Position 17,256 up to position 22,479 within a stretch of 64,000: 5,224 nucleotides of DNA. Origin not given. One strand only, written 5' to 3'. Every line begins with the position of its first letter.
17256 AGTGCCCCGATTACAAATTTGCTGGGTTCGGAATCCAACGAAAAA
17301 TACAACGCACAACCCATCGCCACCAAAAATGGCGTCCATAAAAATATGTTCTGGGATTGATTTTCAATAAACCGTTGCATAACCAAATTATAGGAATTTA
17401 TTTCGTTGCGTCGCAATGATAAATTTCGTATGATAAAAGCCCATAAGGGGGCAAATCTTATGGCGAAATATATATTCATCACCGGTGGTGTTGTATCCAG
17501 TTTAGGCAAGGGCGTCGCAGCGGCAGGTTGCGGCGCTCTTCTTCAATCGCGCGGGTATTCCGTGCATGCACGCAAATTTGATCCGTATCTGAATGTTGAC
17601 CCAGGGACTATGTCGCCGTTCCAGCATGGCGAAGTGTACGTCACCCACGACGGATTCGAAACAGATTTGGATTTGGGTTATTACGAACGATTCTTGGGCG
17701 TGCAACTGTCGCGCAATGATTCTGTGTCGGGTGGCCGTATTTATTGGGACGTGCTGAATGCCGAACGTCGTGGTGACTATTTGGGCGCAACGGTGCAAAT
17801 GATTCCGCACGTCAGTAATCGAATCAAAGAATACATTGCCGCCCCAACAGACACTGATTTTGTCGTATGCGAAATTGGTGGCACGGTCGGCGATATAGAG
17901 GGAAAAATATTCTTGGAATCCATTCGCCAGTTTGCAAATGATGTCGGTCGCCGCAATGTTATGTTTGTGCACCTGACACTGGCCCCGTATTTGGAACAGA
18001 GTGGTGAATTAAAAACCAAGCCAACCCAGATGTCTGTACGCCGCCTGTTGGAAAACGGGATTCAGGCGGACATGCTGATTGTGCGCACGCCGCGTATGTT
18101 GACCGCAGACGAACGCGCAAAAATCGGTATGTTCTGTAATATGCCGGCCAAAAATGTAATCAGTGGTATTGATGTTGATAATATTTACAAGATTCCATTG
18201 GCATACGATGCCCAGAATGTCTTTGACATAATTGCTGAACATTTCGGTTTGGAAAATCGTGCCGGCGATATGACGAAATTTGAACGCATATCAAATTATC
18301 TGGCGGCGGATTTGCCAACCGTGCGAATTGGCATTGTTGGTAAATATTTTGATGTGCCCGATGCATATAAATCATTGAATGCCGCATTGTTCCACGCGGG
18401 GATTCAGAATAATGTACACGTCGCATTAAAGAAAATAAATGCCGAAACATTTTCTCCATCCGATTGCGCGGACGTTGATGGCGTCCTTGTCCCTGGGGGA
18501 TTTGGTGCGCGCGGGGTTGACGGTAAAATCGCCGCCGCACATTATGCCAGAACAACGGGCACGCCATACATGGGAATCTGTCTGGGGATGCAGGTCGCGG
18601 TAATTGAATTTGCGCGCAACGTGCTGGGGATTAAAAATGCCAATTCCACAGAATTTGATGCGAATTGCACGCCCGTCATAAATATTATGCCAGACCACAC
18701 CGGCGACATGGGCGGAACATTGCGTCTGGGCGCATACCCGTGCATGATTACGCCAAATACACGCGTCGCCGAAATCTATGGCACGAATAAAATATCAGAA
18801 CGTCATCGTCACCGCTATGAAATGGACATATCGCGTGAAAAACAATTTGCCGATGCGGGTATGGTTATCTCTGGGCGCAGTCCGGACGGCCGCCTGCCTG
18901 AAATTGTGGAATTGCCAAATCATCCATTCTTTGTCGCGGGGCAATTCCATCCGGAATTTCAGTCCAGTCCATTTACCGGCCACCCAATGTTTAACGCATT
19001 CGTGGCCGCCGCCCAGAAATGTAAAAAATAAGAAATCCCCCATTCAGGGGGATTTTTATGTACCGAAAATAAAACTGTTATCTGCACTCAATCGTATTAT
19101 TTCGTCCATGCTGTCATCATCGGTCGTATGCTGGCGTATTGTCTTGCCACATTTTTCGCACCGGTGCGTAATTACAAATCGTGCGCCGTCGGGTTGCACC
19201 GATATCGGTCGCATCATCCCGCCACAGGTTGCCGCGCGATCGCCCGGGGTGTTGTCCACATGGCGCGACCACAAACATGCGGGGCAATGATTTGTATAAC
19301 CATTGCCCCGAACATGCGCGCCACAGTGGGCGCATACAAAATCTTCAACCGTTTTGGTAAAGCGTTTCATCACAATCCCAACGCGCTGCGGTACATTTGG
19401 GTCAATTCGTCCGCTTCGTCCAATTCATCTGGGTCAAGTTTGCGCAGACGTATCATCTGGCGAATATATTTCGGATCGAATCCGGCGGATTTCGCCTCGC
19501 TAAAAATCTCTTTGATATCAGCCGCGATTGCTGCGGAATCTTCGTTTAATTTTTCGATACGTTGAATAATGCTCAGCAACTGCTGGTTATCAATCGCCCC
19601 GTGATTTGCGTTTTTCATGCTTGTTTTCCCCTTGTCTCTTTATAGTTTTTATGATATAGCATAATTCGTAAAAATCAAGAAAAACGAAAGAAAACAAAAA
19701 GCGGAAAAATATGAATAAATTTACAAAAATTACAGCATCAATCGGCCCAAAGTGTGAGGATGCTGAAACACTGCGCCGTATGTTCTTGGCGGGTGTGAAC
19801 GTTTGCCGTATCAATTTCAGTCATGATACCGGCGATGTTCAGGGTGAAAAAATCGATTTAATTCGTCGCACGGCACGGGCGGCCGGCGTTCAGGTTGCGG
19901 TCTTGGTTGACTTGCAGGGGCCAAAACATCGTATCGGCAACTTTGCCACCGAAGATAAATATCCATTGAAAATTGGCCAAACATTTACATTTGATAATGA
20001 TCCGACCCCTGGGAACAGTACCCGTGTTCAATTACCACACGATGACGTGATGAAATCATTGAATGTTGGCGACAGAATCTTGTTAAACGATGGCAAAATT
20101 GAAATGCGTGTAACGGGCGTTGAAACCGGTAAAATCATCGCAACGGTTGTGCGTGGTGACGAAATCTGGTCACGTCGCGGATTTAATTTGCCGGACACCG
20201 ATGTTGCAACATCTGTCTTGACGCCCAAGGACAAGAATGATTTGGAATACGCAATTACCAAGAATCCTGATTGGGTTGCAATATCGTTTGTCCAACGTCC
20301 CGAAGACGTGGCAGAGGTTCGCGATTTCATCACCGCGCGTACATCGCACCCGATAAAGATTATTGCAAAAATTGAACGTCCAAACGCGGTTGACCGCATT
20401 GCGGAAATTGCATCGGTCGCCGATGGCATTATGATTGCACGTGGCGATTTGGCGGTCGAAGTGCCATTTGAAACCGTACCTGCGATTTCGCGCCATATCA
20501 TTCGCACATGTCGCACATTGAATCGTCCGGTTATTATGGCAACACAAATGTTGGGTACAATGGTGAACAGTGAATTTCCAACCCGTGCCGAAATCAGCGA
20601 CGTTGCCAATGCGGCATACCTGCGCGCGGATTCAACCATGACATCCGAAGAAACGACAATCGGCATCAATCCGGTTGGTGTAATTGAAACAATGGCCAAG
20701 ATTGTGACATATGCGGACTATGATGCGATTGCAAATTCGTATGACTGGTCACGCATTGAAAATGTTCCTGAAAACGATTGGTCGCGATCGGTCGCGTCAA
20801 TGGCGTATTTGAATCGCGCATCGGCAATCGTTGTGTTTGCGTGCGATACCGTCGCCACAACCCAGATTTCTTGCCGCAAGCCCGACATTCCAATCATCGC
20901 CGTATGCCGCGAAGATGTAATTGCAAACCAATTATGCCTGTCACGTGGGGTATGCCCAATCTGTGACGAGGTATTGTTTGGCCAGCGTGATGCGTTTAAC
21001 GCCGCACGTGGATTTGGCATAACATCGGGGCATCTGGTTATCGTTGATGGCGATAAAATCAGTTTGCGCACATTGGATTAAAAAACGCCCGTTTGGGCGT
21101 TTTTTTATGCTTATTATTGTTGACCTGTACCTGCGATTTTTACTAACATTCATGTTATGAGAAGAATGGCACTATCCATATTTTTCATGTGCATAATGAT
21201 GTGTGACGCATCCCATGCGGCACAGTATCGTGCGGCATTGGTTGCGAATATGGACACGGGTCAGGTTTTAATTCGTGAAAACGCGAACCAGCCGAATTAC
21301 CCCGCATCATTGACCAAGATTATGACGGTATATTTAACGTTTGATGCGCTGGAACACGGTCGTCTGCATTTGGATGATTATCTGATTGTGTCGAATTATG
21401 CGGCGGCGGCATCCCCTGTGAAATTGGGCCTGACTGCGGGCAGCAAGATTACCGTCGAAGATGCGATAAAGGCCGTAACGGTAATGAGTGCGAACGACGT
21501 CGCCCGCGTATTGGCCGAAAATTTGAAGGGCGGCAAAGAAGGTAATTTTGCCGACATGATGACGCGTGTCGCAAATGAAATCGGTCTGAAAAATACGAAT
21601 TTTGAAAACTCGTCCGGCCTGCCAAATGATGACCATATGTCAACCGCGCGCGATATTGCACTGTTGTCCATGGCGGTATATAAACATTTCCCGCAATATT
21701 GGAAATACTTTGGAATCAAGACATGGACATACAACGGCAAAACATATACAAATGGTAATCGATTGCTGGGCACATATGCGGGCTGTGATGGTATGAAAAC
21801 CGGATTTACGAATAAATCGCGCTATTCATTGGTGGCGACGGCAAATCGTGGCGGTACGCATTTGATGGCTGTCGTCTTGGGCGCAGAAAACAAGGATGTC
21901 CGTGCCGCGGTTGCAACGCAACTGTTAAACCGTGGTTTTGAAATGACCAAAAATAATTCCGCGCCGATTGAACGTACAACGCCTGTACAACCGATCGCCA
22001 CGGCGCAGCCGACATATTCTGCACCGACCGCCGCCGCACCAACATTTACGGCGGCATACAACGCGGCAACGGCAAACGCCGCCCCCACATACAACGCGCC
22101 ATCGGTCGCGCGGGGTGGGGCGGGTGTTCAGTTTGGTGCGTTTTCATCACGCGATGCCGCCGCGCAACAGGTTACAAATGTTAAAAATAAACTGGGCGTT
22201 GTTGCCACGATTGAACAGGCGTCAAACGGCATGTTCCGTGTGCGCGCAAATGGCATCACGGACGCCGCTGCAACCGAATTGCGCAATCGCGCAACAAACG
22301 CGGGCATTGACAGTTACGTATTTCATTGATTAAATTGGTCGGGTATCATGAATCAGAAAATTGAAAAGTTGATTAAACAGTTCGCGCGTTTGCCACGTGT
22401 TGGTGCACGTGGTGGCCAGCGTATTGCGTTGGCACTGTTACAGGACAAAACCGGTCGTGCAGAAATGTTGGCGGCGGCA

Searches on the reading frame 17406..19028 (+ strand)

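Call 21: search_protein_families(library=pfam, proteins=[window:17406-19028:+], max_evalue=0.01)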
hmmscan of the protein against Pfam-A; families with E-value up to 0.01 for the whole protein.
window:17406-19028:+ (541 aa): 3 families
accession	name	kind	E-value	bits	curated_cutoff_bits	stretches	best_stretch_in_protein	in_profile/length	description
PF06418.20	CTP_synth_N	-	4.2e-111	371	26.1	1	21-282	1-265/265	CTP synthase N-terminus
PF00117.34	GATase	-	1.9e-37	129.2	22.8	1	317-534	2-189/190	Glutamine amidotransferase class-I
PF07722.19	Peptidase_C26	-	1.5e-05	25.3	20.5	1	379-517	99-219/219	Peptidase C26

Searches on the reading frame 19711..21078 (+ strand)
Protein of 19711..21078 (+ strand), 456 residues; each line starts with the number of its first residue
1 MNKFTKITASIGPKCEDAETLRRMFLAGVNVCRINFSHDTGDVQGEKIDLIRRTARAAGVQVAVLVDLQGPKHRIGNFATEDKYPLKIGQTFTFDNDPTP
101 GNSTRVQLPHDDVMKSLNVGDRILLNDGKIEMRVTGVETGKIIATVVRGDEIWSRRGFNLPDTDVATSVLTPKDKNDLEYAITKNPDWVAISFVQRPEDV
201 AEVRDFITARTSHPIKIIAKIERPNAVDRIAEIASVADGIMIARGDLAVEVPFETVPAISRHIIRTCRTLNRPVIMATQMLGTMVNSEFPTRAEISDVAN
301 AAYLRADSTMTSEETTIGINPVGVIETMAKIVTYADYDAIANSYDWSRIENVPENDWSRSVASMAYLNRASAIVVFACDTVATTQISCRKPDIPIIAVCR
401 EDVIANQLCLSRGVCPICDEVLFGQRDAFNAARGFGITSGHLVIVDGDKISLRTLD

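Call 42: search_protein_families(library=pfam, proteins=[window:19711-21078:+], max_evalue=0.001)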
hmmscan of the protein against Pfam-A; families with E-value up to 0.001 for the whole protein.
window:19711-21078:+ (456 aa): 3 families
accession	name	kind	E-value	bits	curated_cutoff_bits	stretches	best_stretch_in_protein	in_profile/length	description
PF00224.27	PK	-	3.7e-87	292.9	30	1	4-322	3-325/328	Pyruvate kinase, barrel domain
PF02887.21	PK_C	-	3.6e-08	33.9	28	1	358-430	4-76/114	Pyruvate kinase, alpha/beta domain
PF03328.21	HpcH_HpaI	-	5.8e-05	22.9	25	1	175-249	75-156/221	HpcH/HpaI aldolase/citrate lyase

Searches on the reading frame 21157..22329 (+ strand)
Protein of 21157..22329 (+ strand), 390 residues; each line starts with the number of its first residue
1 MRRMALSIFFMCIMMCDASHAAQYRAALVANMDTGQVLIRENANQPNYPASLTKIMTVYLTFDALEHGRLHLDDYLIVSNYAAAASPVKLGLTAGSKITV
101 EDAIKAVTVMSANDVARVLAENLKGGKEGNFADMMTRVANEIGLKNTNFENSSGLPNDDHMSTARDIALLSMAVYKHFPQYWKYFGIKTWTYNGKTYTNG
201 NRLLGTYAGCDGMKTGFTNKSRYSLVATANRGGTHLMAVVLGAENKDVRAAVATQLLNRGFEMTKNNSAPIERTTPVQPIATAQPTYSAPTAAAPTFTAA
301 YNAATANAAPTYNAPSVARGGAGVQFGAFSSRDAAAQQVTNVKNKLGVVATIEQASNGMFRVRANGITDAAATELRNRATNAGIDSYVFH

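Call 3: search_protein_families(library=pfam, proteins=[window:21157-22329:+], max_evalue=1)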
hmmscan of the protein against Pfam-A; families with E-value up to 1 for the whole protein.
window:21157-22329:+ (390 aa): 7 families
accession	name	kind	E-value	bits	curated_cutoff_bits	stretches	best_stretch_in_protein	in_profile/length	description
PF00768.25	Peptidase_S11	-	3.2e-58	197.5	27.6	1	24-244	12-238/239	D-alanyl-D-alanine carboxypeptidase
PF13354.11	Beta-lactamase2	-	8.3e-13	48.6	22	1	28-175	3-147/214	Beta-lactamase enzyme family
PF05036.18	SPOR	-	1e-05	26.2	21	1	319-388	2-74/76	SPOR domain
PF02113.21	Peptidase_S13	-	0.0055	15.9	22.8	1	26-65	20-59/444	D-Ala-D-Ala carboxypeptidase 3 (S13) family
PF16315.10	DUF4955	-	0.025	15.2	25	1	16-99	27-109/149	Domain of unknown function (DUF4955)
PF00694.25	Aconitase_C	-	0.058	14.2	22.8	0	121-169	15-64/131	Aconitase C-terminal domain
PF23117.1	DpnD_N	-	0.062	14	27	1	106-153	32-79/93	DpnD N-terminal domain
